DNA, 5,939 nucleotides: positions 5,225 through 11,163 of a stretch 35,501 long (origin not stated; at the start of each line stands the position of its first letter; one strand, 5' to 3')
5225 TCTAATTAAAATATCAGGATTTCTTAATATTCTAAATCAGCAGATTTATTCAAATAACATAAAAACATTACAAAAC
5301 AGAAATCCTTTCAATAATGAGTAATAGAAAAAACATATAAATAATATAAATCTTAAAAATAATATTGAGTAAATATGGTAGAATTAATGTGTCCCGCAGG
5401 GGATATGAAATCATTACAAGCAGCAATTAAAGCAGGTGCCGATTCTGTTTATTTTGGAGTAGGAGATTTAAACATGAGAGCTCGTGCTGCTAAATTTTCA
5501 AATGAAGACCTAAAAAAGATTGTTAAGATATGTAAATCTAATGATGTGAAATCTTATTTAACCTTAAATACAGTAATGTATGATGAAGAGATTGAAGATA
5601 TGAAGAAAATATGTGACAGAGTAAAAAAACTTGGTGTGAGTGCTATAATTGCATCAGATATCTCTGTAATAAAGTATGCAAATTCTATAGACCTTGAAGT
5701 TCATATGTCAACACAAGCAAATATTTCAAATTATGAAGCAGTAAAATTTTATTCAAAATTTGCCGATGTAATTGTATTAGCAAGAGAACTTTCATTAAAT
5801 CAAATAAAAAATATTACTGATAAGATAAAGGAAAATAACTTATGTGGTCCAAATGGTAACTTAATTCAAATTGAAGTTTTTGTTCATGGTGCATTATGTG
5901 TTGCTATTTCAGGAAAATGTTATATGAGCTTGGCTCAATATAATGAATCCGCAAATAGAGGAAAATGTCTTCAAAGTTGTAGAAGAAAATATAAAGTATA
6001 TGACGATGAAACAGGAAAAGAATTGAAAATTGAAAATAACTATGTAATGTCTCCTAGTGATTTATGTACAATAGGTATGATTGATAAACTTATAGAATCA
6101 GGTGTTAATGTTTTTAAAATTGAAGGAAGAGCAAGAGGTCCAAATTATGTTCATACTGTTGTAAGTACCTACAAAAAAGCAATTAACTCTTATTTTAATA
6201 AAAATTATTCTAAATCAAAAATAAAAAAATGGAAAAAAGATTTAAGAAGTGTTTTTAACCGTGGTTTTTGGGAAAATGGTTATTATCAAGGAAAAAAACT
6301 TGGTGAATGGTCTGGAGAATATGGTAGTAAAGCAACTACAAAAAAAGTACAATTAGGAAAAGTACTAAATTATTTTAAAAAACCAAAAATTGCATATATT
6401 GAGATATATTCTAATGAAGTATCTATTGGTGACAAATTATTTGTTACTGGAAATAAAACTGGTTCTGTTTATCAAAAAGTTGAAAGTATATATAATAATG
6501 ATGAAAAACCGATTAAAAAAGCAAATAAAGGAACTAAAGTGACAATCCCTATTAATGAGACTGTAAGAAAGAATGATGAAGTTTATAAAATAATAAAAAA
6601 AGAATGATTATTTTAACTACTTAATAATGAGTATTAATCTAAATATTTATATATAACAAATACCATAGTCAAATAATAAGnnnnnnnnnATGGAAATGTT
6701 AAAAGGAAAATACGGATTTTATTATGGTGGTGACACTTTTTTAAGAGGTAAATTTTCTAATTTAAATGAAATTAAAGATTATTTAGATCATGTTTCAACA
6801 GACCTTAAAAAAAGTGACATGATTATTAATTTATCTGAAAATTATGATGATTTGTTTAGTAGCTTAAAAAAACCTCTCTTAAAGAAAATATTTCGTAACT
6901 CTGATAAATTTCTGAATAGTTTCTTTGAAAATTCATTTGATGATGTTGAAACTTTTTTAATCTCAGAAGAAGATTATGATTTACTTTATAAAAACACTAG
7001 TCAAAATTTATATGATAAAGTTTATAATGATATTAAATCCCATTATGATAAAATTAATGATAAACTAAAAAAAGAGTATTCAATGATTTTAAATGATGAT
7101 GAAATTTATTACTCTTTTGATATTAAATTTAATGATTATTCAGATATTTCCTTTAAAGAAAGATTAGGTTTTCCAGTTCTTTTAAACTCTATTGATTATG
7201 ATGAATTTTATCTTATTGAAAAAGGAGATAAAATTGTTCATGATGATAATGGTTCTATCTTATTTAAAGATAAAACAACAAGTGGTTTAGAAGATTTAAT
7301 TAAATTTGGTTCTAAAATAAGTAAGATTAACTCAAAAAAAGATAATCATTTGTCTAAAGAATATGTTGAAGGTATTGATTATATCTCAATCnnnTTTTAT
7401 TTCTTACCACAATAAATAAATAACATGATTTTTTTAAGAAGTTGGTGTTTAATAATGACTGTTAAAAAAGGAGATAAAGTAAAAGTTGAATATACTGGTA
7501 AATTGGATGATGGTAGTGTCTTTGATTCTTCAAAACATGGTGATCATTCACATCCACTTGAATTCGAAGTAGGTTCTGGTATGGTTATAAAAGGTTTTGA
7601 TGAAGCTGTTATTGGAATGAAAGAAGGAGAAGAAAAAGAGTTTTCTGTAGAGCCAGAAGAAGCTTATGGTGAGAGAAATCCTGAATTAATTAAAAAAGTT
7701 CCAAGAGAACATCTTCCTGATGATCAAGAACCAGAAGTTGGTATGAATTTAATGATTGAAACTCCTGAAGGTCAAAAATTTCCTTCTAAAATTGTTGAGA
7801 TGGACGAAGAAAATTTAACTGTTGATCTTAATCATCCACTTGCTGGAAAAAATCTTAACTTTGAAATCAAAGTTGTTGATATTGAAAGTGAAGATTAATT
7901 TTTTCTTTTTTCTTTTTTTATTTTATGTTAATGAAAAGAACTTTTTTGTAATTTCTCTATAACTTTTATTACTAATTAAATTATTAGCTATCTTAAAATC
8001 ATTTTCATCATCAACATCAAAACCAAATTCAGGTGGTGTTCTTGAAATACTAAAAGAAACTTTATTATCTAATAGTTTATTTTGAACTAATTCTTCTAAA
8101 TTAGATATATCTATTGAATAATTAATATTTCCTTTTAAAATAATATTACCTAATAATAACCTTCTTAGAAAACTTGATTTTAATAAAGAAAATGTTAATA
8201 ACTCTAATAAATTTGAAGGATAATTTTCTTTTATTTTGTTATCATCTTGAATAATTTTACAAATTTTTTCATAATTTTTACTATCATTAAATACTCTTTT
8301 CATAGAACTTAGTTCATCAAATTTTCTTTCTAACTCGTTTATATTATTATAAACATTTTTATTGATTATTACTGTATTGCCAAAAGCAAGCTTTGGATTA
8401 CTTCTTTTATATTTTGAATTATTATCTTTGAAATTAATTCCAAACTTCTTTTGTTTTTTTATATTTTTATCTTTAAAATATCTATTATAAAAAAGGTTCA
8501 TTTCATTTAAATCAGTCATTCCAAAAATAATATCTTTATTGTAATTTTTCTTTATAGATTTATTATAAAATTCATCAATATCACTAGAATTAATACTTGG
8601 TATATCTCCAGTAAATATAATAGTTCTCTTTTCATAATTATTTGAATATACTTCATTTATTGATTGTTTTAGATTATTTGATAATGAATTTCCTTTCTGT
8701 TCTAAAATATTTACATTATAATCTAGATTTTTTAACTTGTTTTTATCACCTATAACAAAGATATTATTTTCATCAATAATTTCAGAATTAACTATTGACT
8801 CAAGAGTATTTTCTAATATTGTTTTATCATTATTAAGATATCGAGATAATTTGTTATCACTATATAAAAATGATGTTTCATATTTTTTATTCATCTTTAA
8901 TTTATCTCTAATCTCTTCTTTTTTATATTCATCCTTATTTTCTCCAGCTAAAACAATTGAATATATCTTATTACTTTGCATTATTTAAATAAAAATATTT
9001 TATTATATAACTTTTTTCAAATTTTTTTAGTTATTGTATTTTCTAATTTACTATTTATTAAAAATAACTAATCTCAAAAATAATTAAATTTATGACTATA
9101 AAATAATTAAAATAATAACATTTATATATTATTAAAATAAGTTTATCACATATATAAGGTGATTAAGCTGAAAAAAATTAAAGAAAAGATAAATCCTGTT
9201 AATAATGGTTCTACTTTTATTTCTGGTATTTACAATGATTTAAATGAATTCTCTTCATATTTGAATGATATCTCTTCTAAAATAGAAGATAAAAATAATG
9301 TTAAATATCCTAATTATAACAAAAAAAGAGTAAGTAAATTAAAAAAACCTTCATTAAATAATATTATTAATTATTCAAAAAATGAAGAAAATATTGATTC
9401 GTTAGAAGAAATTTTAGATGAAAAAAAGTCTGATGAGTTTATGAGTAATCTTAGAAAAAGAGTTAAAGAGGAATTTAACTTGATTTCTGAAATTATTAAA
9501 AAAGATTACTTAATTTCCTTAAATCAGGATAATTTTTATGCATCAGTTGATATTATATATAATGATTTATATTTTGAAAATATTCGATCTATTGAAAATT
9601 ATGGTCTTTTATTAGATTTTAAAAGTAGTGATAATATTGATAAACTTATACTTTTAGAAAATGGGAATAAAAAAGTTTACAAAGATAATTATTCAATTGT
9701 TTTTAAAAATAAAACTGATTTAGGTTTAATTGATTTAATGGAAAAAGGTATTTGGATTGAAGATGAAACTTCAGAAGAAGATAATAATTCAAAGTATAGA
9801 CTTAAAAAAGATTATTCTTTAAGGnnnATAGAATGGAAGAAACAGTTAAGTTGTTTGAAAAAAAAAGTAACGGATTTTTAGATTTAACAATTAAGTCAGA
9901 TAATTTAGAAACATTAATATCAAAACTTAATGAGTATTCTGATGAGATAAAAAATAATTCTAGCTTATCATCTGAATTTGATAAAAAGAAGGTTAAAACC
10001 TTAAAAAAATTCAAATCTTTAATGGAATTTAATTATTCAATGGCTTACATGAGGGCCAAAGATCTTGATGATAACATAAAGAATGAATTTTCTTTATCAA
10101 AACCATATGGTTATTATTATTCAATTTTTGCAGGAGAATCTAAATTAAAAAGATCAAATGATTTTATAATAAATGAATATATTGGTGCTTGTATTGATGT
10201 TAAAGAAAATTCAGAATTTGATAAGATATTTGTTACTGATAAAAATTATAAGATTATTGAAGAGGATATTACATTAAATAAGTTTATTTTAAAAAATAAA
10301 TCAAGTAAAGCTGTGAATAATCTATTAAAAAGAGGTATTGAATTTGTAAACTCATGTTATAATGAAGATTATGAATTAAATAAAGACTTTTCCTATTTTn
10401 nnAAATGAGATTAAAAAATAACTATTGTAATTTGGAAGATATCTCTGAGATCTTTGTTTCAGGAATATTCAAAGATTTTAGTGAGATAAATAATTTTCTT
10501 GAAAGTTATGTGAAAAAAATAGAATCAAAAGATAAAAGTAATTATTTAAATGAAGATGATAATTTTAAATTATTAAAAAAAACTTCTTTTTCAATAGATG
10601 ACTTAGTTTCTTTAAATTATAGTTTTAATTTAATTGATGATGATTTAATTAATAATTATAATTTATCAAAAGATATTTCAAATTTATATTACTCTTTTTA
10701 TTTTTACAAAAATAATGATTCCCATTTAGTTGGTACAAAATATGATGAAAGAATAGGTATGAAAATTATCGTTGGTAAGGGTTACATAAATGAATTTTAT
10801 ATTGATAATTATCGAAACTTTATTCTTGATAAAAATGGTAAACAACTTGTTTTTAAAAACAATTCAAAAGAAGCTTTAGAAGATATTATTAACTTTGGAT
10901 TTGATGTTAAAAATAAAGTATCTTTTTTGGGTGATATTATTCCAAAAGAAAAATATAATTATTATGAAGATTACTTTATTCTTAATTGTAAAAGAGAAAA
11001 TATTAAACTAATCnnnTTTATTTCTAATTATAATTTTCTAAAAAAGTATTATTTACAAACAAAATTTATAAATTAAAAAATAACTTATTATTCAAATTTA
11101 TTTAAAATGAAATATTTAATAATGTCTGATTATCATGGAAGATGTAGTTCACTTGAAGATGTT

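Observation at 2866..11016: Six-member paralogous family of unknown-function proteins concentrated in 8 kb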

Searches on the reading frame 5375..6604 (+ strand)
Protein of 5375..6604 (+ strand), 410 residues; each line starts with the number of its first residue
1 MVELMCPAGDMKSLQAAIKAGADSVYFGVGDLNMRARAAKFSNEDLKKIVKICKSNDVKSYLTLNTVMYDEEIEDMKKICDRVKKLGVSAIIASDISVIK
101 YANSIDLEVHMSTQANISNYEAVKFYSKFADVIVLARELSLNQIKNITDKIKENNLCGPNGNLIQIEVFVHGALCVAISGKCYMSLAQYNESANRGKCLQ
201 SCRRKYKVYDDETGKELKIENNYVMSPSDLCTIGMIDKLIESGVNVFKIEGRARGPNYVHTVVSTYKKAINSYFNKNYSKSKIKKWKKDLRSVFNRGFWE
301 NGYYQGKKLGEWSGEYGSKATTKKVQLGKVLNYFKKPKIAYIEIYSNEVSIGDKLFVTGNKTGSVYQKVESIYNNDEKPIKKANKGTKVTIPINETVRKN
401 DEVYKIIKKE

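Call 26: find_related_loci(query=window:5375-6604:+, collection=genome_contigs, flank=10000)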
Query window:5375-6604:+ (410 aa) in genome_contigs; peptide patterns used: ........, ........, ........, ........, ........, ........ (x = any residue, [..] = any of these).
144 stretches matched a pattern; 3 encode a relative of the query (tblastn E <= 1e-3); 3 distinct loci.
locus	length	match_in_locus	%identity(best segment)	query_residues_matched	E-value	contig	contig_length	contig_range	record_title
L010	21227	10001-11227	64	2-410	2e-172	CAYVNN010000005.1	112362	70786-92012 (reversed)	MAG TPA_asm: uncultured Methanosarcinales archaeon isolate SRP077602_co2_11 genome assembly, contig: NODE_197_length_112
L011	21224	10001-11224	59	2-409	3e-164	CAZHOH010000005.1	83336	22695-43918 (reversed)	MAG TPA_asm: Candidatus Woesearchaeota archaeon isolate SRP141376_co4_235 genome assembly, contig: NODE_465_length_83336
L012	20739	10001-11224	52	1-409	4e-130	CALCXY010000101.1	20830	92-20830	MAG TPA_asm: Candidatus Woesearchaeota archaeon isolate ERR599062_bin.4_CONCOCT_v1.1_MAG genome assembly, contig: ERZ841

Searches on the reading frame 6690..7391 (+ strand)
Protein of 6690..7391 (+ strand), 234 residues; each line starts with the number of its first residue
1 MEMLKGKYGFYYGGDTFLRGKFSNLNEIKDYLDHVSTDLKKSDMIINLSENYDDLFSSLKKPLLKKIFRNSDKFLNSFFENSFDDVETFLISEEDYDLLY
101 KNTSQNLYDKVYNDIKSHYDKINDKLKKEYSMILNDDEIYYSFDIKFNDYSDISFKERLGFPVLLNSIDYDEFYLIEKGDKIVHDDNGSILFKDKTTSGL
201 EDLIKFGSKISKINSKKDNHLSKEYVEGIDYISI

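Call 8: search_protein_families(library=pfam, proteins=[window:6690-7391:+], max_evalue=1)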
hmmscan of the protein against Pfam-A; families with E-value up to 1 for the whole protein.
window:6690-7391:+ (234 aa): 1 family
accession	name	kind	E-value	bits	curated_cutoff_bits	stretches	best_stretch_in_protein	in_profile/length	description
PF14322.12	SusD-like_3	-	0.38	11.4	27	1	30-117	1-87/191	Starch-binding associating with outer membrane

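Call 33: search_protein_families(library=padloc, proteins=[window:6690-7391:+], max_evalue=0.1)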
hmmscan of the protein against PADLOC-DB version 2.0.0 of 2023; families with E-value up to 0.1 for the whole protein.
window:6690-7391:+ (234 aa): 0 families

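Call 34: search_protein_families(library=ncbifam, proteins=[window:6690-7391:+], max_evalue=0.1)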
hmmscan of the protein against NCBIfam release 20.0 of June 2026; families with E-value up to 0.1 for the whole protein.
window:6690-7391:+ (234 aa): 0 families

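Call 35: search_protein_families(library=phrogs, proteins=[window:6690-7391:+], max_evalue=0.1)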
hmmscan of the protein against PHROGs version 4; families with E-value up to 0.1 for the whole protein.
window:6690-7391:+ (234 aa): 1 family
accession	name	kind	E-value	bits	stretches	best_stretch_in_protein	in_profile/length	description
phrog_22111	-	unknown function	0.019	16.3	1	108-165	28-84/98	-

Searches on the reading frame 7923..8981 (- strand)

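Call 8: search_protein_families(library=pfam, proteins=[window:7923-8981:-], max_evalue=1)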
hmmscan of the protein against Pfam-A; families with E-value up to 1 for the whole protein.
window:7923-8981:- (352 aa): 2 families
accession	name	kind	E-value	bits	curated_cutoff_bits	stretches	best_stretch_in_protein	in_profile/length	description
PF01983.22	CofC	-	1.8e-05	24.5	22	1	44-144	16-115/217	Guanylyl transferase CofC like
PF09837.15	DUF2064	-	0.015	15.6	25.8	1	85-139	29-82/120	Uncharacterized protein conserved in bacteria (DUF2064)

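Call 33: search_protein_families(library=padloc, proteins=[window:7923-8981:-], max_evalue=0.1)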
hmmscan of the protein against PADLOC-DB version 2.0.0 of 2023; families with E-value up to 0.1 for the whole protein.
window:7923-8981:- (352 aa): 0 families

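Call 34: search_protein_families(library=ncbifam, proteins=[window:7923-8981:-], max_evalue=0.1)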
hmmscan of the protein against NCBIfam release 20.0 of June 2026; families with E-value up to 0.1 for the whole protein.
window:7923-8981:- (352 aa): 2 families
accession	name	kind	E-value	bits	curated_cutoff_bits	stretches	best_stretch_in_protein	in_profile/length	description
TIGR03552.1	F420_cofC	equivalog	0.00016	21.3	105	1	54-141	31-116/196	2-phospho-L-lactate guanylyltransferase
TIGR04282.1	glyco_like_cofC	hypoth_equivalog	0.0077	16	134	1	82-141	61-120/189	TIGR04282 family arsenosugar biosynthesis glycosyltransferase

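Call 35: search_protein_families(library=phrogs, proteins=[window:7923-8981:-], max_evalue=0.1)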
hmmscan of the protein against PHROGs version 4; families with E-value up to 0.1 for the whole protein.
window:7923-8981:- (352 aa): 0 families

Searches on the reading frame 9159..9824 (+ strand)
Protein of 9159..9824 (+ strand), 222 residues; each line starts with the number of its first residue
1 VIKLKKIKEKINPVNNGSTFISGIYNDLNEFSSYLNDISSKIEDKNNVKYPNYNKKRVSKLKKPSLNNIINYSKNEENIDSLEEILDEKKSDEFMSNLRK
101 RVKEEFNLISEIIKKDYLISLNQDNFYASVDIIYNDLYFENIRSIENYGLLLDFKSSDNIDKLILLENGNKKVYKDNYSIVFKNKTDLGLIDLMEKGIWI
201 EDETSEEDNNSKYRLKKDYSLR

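Call 8: search_protein_families(library=pfam, proteins=[window:9159-9824:+], max_evalue=1)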
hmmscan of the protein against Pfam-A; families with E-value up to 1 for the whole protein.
window:9159-9824:+ (222 aa): 1 family
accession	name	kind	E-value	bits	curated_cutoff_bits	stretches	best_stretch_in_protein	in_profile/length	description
PF23618.1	T4_gp9_10_C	-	0.07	13.9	25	1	161-196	55-90/110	Bacteriophage T4 gp9/10-like protein, C-terminal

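Call 33: search_protein_families(library=padloc, proteins=[window:9159-9824:+], max_evalue=0.1)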
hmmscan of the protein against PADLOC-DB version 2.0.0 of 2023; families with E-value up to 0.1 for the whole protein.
window:9159-9824:+ (222 aa): 0 families

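Call 34: search_protein_families(library=ncbifam, proteins=[window:9159-9824:+], max_evalue=0.1)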
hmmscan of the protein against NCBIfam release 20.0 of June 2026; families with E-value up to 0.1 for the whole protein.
window:9159-9824:+ (222 aa): 0 families

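Call 35: search_protein_families(library=phrogs, proteins=[window:9159-9824:+], max_evalue=0.1)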
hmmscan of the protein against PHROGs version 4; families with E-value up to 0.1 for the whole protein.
window:9159-9824:+ (222 aa): 0 families

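Call 53: find_related_loci(query=A4, collection=viral_contigs, flank=8000)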
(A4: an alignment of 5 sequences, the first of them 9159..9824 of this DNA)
Query A4 (222 aa) in viral_contigs; peptide patterns used: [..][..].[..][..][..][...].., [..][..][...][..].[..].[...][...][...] (x = any residue, [..] = any of these).
600 stretches matched a pattern, but none encodes a relative of the query by tblastn (E <= 1e-3).

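Call 54: find_related_loci(query=A4, collection=metagenome_contigs, flank=10000)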
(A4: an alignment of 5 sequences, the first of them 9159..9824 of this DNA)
Query A4 (222 aa) in metagenome_contigs; peptide patterns used: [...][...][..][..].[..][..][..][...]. (x = any residue, [..] = any of these).
140 stretches matched a pattern; 1 encode a relative of the query (tblastn E <= 1e-3); 1 distinct loci.
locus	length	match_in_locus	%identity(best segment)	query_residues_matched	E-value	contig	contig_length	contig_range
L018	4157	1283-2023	36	1-222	6e-43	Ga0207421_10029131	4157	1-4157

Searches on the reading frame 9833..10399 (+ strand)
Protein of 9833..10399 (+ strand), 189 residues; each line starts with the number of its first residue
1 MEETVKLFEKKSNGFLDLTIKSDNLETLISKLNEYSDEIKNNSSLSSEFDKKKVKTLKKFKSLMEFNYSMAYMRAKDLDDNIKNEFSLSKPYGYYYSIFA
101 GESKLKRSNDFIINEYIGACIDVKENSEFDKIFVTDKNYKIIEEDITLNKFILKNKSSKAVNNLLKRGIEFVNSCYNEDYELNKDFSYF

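Call 8: search_protein_families(library=pfam, proteins=[window:9833-10399:+], max_evalue=1)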
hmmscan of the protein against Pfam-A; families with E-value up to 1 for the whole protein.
window:9833-10399:+ (189 aa): 2 families
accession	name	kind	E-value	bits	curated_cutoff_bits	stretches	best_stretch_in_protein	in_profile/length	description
PF08391.16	Ly49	-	0.032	15.2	31.5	1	123-177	33-89/119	Ly49-like protein, N-terminal region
PF24810.1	RBD_LARS1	-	0.2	12.2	27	1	25-66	13-54/75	Leucine--tRNA ligase, RagD-binding domain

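Call 33: search_protein_families(library=padloc, proteins=[window:9833-10399:+], max_evalue=0.1)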
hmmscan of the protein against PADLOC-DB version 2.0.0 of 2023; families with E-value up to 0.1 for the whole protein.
window:9833-10399:+ (189 aa): 1 family
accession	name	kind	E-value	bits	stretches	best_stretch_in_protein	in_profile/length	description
PDLC02000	Effector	-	0.0049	13.7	1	8-90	55-138/524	SAVED1--SAVED_HNH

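Call 34: search_protein_families(library=ncbifam, proteins=[window:9833-10399:+], max_evalue=0.1)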
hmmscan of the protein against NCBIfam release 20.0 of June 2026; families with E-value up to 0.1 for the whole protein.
window:9833-10399:+ (189 aa): 0 families

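Call 35: search_protein_families(library=phrogs, proteins=[window:9833-10399:+], max_evalue=0.1)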
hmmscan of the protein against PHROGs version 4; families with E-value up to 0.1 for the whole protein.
window:9833-10399:+ (189 aa): 1 family
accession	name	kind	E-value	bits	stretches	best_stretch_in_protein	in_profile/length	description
phrog_5645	-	unknown function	0.027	15.7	1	6-59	9-61/87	-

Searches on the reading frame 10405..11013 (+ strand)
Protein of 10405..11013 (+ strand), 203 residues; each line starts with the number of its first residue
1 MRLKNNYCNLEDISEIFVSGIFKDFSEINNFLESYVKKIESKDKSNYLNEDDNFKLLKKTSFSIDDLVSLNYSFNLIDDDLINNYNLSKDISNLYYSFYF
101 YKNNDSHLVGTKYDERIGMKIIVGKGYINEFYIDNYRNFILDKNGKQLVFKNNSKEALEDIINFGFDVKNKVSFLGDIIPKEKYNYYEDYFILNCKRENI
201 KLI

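Call 8: search_protein_families(library=pfam, proteins=[window:10405-11013:+], max_evalue=1)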
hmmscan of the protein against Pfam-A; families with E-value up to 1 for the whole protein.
window:10405-11013:+ (203 aa): 1 family
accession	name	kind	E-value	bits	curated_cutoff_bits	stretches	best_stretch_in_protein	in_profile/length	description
PF19615.4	DUF6120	-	0.16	12.5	27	0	55-99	18-60/92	Family of unknown function (DUF6120)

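Call 33: search_protein_families(library=padloc, proteins=[window:10405-11013:+], max_evalue=0.1)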
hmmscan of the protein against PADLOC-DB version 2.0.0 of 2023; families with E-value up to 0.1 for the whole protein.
window:10405-11013:+ (203 aa): 0 families

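Call 34: search_protein_families(library=ncbifam, proteins=[window:10405-11013:+], max_evalue=0.1)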
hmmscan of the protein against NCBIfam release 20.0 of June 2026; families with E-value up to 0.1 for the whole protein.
window:10405-11013:+ (203 aa): 0 families

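Call 35: search_protein_families(library=phrogs, proteins=[window:10405-11013:+], max_evalue=0.1)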
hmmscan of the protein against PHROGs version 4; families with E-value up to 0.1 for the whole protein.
window:10405-11013:+ (203 aa): 2 families
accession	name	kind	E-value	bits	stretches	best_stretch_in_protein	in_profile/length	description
phrog_13740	-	unknown function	0.0081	17.3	1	23-75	13-65/68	-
phrog_6883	-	unknown function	0.034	14.6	0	147-169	203-225/251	-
